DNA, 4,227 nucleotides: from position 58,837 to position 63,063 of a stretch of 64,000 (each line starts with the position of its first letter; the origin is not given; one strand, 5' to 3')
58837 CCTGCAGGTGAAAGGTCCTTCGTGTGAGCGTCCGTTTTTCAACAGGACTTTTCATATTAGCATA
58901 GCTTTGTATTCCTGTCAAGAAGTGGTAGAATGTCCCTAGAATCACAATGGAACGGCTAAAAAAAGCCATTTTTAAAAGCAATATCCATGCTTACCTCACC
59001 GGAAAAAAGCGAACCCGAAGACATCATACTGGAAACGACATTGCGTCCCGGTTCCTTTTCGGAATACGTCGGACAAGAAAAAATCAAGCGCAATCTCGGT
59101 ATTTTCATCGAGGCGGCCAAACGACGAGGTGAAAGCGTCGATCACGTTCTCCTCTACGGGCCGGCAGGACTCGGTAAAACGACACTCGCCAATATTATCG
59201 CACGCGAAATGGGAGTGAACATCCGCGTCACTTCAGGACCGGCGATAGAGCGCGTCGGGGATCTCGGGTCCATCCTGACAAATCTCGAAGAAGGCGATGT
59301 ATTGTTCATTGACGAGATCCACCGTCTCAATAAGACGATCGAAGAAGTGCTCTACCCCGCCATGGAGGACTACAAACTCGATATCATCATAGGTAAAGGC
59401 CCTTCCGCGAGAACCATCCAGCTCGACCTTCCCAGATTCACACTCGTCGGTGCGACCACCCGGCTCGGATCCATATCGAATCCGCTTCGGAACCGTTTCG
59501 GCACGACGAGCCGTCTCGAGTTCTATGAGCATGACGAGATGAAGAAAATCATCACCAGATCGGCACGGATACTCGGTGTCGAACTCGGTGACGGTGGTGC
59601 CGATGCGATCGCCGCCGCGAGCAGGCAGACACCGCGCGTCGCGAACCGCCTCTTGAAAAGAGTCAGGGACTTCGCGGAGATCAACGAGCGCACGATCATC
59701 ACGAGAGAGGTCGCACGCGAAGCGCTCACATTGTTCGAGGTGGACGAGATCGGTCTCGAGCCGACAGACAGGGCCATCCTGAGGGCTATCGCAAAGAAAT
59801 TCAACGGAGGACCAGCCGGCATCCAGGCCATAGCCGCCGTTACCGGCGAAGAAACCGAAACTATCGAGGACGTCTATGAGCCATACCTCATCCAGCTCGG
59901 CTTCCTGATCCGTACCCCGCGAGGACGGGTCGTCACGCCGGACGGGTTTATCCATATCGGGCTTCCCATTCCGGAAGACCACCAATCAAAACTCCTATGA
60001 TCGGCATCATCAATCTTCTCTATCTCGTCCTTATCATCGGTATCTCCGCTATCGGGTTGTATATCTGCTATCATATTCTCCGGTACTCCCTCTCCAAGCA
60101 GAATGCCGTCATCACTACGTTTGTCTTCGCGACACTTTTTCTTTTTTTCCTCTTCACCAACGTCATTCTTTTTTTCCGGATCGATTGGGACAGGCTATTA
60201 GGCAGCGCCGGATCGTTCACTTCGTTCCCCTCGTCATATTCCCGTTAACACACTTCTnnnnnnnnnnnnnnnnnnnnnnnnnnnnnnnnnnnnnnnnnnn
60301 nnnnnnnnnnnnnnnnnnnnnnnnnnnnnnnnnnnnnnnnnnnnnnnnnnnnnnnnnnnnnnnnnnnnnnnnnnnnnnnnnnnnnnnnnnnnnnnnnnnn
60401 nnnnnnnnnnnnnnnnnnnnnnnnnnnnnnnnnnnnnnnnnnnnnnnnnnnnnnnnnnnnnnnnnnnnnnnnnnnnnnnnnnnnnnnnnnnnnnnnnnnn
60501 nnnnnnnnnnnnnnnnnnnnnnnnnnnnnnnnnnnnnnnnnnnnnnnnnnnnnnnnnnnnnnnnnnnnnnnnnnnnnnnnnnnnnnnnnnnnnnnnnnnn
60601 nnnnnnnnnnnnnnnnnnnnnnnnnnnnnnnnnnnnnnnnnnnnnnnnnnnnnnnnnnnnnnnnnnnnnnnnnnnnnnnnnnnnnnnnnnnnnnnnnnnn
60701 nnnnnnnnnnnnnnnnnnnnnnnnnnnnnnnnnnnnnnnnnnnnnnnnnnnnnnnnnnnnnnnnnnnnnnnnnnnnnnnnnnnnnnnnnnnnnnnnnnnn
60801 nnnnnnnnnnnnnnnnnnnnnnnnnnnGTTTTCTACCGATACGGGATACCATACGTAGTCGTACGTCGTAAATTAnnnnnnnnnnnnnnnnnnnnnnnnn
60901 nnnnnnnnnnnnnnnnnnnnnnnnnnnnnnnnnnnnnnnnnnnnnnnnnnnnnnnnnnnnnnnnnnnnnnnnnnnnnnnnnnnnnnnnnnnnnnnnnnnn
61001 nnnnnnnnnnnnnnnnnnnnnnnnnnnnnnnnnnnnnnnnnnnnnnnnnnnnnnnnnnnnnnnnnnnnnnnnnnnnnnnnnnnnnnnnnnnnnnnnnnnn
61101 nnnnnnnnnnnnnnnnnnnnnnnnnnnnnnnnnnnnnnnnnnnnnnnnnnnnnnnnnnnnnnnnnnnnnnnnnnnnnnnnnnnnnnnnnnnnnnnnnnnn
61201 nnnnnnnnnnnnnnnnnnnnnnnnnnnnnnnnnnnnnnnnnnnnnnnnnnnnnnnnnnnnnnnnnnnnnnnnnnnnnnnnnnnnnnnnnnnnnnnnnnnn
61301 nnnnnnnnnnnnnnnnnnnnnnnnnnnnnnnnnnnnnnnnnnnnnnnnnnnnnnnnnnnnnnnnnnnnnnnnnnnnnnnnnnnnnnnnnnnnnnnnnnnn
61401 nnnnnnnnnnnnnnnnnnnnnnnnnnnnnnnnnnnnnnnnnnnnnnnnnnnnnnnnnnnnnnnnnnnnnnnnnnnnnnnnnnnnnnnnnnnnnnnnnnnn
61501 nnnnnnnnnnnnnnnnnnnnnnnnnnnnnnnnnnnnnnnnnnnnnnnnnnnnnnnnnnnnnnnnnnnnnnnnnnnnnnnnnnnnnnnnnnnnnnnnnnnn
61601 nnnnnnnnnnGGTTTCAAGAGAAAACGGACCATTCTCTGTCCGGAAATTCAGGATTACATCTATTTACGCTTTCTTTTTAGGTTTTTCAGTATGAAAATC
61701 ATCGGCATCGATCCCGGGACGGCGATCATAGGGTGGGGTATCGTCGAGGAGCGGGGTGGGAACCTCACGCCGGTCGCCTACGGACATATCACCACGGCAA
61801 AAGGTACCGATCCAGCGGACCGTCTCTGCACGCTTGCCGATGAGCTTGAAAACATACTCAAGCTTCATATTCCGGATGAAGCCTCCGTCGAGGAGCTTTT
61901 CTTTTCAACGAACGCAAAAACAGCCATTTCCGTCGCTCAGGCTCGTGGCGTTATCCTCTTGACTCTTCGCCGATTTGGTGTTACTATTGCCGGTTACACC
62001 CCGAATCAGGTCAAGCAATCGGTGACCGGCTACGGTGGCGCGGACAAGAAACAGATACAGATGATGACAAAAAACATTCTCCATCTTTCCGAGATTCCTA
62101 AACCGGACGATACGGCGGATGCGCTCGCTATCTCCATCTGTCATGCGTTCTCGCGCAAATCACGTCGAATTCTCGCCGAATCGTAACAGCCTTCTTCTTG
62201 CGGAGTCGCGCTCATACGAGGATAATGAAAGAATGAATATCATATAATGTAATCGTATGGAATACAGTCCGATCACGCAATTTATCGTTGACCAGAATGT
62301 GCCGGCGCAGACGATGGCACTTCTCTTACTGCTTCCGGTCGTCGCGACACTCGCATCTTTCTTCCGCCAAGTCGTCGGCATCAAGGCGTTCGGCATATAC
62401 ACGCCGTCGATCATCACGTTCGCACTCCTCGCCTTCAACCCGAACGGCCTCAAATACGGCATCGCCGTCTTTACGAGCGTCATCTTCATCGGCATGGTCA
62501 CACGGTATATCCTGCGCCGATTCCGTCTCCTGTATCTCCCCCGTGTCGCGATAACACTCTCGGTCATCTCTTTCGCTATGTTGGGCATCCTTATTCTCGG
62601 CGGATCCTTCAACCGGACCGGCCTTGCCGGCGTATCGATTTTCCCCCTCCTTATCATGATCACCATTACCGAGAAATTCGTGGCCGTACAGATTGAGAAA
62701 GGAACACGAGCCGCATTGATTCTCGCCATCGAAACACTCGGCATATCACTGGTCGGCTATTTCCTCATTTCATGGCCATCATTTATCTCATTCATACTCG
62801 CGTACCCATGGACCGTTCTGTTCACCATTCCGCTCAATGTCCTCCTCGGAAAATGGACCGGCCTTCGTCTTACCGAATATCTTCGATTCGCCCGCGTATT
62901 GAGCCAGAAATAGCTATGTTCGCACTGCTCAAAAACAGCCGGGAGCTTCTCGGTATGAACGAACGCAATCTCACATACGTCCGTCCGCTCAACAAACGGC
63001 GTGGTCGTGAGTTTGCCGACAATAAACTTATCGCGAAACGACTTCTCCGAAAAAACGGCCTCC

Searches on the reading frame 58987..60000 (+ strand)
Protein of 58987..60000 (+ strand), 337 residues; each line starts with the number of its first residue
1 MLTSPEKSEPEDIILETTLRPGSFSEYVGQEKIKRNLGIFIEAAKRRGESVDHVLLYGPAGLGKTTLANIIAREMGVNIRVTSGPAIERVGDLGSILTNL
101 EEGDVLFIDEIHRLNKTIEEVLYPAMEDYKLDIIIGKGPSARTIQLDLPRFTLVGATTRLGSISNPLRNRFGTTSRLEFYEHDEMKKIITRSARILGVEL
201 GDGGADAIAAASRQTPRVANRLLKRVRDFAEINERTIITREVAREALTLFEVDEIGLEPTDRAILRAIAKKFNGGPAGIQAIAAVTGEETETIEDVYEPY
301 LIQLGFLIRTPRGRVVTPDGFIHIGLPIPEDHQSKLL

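Call 49: search_protein_families(library=pfam, proteins=[window:58987-60000:+], max_evalue=0.001)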
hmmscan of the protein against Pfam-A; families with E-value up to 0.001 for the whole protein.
window:58987-60000:+ (337 aa): 12 families
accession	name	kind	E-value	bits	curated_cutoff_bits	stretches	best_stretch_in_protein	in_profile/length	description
PF05496.18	RuvB_N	-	3.8e-79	264.4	27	1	19-177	1-159/159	Holliday junction DNA helicase RuvB P-loop domain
PF17864.7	AAA_lid_4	-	4.7e-27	94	27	1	180-253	1-74/74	RuvB AAA lid domain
PF05491.19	RuvB_C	-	2.7e-23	82.1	24.7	1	254-324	1-71/72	RuvB C-terminal winged helix domain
PF00004.35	AAA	-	3e-20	73.5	21.2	1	54-174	1-126/131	ATPase family associated with various cellular activities (AAA)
PF07728.20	AAA_5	-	2.9e-10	40.7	22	1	53-171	1-139/139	AAA domain (dynein-related subfamily)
PF06068.19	TIP49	-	3.7e-06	26.8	23.8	1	27-82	26-81/347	TIP49 P-loop domain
PF13191.12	AAA_16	-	1.9e-05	25.7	32.6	1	44-88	18-62/167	AAA ATPase domain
PF01078.27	Mg_chelatase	-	7.5e-05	22.7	20.3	0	25-71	3-42/207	Magnesium chelatase, subunit ChlI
PF13173.12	AAA_14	-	0.00013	22.4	27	1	54-135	5-95/129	AAA domain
PF02367.23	TsaE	-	0.00017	22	26.6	1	49-83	19-53/128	Threonylcarbamoyl adenosine biosynthesis protein TsaE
PF00931.28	NB-ARC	-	0.00055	19.7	23.5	0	48-74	15-41/248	NB-ARC domain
PF00910.28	RNA_helicase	-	0.00073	20.4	21.5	0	54-127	1-76/105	RNA helicase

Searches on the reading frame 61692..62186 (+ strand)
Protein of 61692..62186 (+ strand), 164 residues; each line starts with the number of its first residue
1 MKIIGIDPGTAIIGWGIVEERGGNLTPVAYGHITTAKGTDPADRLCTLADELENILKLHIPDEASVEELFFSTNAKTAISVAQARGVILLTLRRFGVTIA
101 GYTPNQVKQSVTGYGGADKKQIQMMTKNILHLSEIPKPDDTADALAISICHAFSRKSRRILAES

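Call 52: search_protein_families(library=pfam, proteins=[window:61692-62186:+], max_evalue=0.01)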
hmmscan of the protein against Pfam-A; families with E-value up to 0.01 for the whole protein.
window:61692-62186:+ (164 aa): 1 family
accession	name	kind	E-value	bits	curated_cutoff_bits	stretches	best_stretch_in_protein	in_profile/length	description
PF02075.23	RuvC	-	1.5e-47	161.7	22.2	1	3-151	1-148/148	Crossover junction endodeoxyribonuclease RuvC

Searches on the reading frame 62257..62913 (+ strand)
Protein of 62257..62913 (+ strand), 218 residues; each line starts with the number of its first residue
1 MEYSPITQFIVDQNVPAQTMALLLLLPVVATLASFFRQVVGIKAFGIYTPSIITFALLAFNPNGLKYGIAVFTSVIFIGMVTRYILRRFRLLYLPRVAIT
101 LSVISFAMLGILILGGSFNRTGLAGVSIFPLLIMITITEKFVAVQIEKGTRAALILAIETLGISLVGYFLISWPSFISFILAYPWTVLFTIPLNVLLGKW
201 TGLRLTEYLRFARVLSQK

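Call 52: search_protein_families(library=pfam, proteins=[window:62257-62913:+], max_evalue=0.01)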
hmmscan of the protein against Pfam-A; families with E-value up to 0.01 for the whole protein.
window:62257-62913:+ (218 aa): 1 family
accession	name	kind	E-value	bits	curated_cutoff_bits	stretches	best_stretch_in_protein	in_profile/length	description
PF14402.11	7TM_transglut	-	1.8e-27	96.9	25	1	16-213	51-246/248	7 transmembrane helices usually fused to an inactive transglutaminase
